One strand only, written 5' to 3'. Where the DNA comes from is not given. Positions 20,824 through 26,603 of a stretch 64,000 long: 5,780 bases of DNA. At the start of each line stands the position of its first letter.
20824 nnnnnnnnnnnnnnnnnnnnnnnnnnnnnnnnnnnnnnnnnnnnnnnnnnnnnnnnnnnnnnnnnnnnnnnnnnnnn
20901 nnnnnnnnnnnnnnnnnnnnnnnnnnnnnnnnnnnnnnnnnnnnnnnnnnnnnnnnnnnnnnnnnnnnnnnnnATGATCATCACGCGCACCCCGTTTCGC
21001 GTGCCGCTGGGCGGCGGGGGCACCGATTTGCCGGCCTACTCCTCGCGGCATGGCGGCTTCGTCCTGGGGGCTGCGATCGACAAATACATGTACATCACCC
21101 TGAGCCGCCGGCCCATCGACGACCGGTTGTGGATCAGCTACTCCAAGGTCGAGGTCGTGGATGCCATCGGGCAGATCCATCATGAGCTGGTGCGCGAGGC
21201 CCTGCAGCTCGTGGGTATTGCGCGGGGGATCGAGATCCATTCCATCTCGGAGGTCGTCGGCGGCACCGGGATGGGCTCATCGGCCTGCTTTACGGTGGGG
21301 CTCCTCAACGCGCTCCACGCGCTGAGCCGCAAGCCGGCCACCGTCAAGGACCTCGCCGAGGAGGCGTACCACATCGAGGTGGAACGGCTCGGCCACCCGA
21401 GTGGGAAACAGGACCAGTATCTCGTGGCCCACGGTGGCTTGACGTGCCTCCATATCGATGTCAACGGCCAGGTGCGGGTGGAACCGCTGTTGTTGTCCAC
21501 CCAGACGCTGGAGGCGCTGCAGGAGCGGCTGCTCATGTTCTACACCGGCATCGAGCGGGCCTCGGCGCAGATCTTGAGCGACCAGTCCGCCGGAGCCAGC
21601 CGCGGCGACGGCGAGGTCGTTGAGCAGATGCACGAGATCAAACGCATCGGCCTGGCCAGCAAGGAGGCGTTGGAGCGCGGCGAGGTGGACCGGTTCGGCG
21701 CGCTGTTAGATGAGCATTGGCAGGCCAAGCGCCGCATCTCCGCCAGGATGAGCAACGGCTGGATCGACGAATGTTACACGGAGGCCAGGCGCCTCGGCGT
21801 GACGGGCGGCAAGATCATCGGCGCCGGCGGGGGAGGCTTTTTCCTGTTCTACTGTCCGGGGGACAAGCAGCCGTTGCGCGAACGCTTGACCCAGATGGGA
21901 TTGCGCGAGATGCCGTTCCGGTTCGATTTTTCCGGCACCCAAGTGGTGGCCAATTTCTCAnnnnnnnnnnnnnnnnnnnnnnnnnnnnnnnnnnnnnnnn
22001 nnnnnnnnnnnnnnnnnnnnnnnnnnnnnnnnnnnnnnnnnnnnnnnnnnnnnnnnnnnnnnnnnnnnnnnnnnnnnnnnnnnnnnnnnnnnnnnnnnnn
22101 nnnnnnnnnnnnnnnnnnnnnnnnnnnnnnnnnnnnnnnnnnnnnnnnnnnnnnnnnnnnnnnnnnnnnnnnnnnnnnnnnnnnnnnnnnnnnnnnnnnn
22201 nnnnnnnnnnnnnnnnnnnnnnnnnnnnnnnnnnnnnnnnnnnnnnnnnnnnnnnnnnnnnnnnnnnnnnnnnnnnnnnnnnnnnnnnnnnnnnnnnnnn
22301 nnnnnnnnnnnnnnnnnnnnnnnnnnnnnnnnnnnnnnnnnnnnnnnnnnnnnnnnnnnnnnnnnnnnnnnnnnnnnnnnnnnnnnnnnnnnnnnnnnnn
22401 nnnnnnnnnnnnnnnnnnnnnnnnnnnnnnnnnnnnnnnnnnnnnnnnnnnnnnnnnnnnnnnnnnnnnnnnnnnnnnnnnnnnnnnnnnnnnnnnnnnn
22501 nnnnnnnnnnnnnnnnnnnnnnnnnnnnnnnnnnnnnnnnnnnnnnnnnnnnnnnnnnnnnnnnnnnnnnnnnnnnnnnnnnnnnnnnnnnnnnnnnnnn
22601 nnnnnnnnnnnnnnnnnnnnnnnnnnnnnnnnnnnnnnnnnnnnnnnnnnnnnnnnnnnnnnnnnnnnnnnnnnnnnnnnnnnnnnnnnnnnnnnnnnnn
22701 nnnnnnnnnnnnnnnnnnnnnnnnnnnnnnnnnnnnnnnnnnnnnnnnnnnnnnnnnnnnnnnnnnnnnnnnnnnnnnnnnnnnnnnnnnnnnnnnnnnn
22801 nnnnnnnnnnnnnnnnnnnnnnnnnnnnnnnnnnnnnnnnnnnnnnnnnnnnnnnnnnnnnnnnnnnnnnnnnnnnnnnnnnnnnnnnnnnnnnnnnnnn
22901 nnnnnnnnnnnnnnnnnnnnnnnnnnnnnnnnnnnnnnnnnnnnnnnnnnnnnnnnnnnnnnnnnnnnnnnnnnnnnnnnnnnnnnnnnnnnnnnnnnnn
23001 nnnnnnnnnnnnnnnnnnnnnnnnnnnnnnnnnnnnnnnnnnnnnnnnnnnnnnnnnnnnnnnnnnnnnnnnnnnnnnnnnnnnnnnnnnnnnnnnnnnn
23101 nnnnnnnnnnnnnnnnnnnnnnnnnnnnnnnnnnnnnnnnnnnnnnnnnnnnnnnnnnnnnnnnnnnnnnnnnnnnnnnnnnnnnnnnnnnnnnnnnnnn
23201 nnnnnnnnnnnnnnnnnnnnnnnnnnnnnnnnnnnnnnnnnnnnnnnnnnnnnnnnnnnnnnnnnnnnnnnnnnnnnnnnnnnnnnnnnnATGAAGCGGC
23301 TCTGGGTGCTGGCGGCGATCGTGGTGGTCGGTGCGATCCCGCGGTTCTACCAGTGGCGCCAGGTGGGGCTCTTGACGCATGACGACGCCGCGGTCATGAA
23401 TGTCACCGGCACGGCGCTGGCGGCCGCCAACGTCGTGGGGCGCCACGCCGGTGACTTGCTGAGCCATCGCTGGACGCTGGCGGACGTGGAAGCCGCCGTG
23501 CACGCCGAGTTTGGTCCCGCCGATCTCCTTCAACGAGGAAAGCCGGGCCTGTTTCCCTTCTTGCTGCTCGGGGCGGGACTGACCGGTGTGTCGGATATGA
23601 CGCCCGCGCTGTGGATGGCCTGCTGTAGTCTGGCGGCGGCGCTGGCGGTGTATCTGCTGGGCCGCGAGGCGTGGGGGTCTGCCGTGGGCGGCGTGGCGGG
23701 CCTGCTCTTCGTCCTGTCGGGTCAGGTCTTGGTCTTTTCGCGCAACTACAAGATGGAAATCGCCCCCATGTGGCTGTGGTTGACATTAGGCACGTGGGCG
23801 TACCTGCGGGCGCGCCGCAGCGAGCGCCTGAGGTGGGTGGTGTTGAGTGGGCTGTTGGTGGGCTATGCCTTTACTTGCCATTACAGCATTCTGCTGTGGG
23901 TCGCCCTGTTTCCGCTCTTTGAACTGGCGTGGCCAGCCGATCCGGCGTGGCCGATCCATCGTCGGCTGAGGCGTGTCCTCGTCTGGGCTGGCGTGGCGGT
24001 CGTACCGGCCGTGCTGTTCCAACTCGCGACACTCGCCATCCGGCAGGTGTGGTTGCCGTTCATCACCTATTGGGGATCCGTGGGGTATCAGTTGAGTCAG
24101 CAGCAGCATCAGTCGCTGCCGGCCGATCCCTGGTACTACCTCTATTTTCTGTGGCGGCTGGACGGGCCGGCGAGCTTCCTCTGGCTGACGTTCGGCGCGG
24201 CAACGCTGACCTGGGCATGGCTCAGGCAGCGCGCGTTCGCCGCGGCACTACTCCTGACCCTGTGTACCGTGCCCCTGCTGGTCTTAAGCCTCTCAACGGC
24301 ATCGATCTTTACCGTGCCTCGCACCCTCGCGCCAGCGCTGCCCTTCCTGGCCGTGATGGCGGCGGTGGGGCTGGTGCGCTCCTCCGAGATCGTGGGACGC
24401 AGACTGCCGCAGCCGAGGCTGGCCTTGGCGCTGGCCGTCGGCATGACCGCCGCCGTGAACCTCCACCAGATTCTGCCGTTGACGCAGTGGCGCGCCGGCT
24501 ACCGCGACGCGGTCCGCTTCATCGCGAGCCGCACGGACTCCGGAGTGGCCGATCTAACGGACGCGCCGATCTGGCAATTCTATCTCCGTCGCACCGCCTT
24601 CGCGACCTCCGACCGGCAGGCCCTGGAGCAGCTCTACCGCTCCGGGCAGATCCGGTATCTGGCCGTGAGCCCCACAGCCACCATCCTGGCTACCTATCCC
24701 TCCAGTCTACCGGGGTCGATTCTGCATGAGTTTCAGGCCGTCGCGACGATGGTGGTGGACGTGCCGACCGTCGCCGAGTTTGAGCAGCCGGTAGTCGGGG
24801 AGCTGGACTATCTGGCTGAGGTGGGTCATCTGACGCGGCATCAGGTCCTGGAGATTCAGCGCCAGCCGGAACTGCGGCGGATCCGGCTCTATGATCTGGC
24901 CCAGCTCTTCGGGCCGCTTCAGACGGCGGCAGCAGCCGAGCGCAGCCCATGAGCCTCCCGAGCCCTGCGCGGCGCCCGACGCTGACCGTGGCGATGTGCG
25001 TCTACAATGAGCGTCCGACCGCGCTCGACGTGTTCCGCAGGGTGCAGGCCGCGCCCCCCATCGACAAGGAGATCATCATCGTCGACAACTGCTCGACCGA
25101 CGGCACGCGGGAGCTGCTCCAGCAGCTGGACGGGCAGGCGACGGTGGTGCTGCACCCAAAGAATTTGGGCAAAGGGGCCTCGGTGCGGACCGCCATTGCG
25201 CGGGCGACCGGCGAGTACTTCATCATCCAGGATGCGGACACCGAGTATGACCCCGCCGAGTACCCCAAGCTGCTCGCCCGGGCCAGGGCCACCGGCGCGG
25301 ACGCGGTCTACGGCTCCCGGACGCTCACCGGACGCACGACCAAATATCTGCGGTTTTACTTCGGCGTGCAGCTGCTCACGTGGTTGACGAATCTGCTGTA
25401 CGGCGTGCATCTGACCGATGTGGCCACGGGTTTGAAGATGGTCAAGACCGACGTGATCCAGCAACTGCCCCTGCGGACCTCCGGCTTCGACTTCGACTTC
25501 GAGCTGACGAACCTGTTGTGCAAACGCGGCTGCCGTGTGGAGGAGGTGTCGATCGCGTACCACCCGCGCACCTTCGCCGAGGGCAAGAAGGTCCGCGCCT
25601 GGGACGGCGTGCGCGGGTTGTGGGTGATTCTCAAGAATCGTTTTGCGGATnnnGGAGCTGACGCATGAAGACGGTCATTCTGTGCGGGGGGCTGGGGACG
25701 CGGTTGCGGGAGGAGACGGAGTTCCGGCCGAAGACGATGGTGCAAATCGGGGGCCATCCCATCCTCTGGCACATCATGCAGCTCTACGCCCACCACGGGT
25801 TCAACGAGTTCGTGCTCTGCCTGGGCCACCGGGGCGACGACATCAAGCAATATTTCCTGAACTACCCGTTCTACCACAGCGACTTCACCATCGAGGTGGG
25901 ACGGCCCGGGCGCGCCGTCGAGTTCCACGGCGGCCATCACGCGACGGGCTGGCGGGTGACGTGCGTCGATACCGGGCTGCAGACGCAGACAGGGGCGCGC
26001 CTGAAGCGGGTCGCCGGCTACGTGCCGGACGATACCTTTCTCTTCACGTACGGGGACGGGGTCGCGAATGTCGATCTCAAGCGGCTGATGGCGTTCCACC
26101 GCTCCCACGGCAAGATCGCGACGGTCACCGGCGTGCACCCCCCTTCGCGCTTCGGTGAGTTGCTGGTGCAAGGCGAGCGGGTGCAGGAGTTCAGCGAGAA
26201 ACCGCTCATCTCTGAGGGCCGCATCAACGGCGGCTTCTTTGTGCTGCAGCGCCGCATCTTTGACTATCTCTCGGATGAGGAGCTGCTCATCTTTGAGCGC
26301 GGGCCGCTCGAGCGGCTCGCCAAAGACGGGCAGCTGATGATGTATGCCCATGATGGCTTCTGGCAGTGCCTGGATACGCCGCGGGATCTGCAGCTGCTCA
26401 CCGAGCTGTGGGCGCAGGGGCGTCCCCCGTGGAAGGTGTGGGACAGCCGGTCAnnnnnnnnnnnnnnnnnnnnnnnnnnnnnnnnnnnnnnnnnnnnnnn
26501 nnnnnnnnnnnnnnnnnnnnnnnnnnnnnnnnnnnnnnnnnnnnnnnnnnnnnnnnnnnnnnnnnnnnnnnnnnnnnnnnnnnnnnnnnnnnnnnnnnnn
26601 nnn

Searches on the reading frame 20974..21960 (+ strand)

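Call 11: search_protein_families(library=pfam, proteins=[window:20974-21960:+], max_evalue=0.00001)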
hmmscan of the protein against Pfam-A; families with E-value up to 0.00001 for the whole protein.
window:20974-21960:+ (329 aa): 2 families
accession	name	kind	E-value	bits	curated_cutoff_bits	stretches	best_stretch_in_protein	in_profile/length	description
PF00288.32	GHMP_kinases_N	-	1.1e-12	48.4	22.3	1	74-155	4-87/87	GHMP kinases N terminal domain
PF08544.19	GHMP_kinases_C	-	3.9e-08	34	21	1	230-305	2-79/85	GHMP kinases C terminal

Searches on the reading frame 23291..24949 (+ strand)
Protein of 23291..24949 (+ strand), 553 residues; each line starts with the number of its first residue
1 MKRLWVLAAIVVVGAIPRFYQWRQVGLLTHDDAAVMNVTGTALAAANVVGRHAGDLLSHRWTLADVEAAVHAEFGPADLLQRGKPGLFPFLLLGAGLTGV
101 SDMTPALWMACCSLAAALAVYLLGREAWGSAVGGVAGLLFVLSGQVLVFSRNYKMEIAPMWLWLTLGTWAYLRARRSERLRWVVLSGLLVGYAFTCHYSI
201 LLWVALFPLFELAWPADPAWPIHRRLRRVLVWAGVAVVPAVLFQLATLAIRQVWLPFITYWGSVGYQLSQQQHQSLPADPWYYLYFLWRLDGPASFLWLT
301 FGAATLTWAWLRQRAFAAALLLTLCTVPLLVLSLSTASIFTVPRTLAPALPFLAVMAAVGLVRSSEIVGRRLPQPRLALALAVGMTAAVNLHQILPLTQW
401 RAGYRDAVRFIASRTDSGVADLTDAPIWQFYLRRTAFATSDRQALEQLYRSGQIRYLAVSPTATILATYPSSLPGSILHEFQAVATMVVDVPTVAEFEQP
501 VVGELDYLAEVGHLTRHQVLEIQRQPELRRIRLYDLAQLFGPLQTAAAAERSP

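Call 11: search_protein_families(library=pfam, proteins=[window:23291-24949:+], max_evalue=0.00001)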
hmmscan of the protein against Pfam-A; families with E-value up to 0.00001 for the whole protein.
window:23291-24949:+ (553 aa): 1 family
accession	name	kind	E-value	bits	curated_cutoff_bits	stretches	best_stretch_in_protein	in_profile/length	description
PF13231.12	PMT_2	-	2.5e-07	31.5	26.1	1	91-213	10-131/160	Dolichyl-phosphate-mannose-protein mannosyltransferase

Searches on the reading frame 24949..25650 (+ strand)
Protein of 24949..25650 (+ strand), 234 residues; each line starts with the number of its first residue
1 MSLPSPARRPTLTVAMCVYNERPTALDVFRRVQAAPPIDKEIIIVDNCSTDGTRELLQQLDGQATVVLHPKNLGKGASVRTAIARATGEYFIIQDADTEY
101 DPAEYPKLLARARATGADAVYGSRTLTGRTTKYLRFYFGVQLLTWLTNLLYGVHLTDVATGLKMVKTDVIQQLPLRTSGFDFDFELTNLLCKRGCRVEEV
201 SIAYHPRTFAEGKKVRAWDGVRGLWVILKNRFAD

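Call 11: search_protein_families(library=pfam, proteins=[window:24949-25650:+], max_evalue=0.00001)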
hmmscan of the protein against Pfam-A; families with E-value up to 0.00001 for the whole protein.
window:24949-25650:+ (234 aa): 1 family
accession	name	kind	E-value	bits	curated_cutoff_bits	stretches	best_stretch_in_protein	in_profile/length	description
PF00535.33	Glycos_transf_2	-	1.6e-31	109.9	23.3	1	13-132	1-123/168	Glycosyl transferase family 2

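Call 65: search_protein_families(library=ncbifam, proteins=[window:24949-25650:+], max_evalue=1e-10)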
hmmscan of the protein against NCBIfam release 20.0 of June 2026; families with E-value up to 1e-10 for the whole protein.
window:24949-25650:+ (234 aa): 4 families
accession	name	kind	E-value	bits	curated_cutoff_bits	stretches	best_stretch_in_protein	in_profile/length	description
TIGR04182.1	glyco_TIGR04182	equivalog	1.9e-25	89.8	325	1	13-222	3-209/293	S-layer glycoprotein N-glycosyltransferase AglJ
NF041391.1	DPhHxTase_Halo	equivalog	6.6e-18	64.5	375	1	16-208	1-187/213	dolichyl-phosphate hexose transferase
NF058614.1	PPMAGASynPpgS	equivalog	1e-17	64.3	370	1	16-212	6-206/226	polyprenyl-phospho-N-acetylgalactosaminyl synthase PpgS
NF007482.0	PRK10073.1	equivalog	6.9e-11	41.7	423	1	9-118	5-116/334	glycosyltransferase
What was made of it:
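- The polyprenyl-phosphate-sugar-synthase-like GT2s of the window are other genes: 24949..25653 and the N-terminus of 35586..37925, which match AglJ, ArnC and dolichyl-P hexose transferase families (call 65).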

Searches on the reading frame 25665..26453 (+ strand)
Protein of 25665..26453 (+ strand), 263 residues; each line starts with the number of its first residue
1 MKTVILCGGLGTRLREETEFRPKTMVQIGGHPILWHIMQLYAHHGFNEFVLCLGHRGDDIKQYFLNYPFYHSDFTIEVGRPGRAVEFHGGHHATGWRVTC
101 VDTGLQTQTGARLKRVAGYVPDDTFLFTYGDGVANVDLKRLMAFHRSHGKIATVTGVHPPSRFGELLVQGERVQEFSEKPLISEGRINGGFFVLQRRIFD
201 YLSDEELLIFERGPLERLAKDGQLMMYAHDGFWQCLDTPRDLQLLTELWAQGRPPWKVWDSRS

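Call 11: search_protein_families(library=pfam, proteins=[window:25665-26453:+], max_evalue=0.00001)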
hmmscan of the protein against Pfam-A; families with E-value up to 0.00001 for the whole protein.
window:25665-26453:+ (263 aa): 2 families
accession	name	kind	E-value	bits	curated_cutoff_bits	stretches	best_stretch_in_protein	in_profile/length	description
PF00483.29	NTP_transferase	-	1.5e-16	61.1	21.2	1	2-204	1-190/245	Nucleotidyl transferase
PF12804.13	NTP_transf_3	-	5.1e-08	33.7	27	1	4-133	2-127/160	MobA-like NTP transferase domain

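Call 65: search_protein_families(library=ncbifam, proteins=[window:25665-26453:+], max_evalue=1e-10)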
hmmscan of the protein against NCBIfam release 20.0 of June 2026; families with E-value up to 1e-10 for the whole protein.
window:25665-26453:+ (263 aa): 9 families
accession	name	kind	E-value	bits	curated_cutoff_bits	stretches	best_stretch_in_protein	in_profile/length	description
TIGR02623.1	G1P_cyt_trans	equivalog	3.6e-103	344.4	300.25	1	1-259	1-255/255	glucose-1-phosphate cytidylyltransferase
TIGR03992.1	Arch_glmU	subfamily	3.1e-26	92.2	292.1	2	83-242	58-220/393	bifunctional sugar-1-phosphate nucleotidylyltransferase/acetyltransferase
NF052502.1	man1P_GTase_Rv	exception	1.1e-20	73.8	440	1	87-242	63-223/352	mannose-1-phosphate guanylyltransferase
NF049965.1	GlMnHpPGnyltfHddC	equivalog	2.2e-19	70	300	0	1-66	1-66/221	D-glycero-D-manno-heptose 1-phosphate guanosyltransferase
NF041313.1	UDPGP_AglF_Halo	equivalog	1.2e-15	57.6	400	1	1-64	1-64/234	UTP--glucose-1-phosphate uridylyltransferase AglF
NF041173.1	Sug_nt_acttase_Thmprot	equivalog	5.1e-14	52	600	0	97-241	71-219/405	bifunctional sugar-1-phosphate nucleotidylyltransferase/acetyltransferase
NF041135.1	IPPtranDIPPsyn_Thcocales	equivalog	6.4e-13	48.5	580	0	1-65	1-61/419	bifunctional L-myo-inositol-1-phosphate cytidylyltransferase/CDP-L-myo-inositol myo-inositolphosphotransferase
TIGR01208.1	rmlA_long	equivalog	1.9e-12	46.8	320.25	0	2-64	1-64/353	glucose-1-phosphate thymidylyltransferase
NF045761.1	NAMPUrTaseMurU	equivalog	1.2e-11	44.9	250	0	1-90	1-88/226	N-acetylmuramate alpha-1-phosphate uridylyltransferase MurU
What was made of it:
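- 25665..26456 (+): Glucose-1-phosphate cytidylyltransferase (entry to the CDP-dideoxyhexose pathway). TIGR02623 at 344 bits against a cut-off of 300 (call 65)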
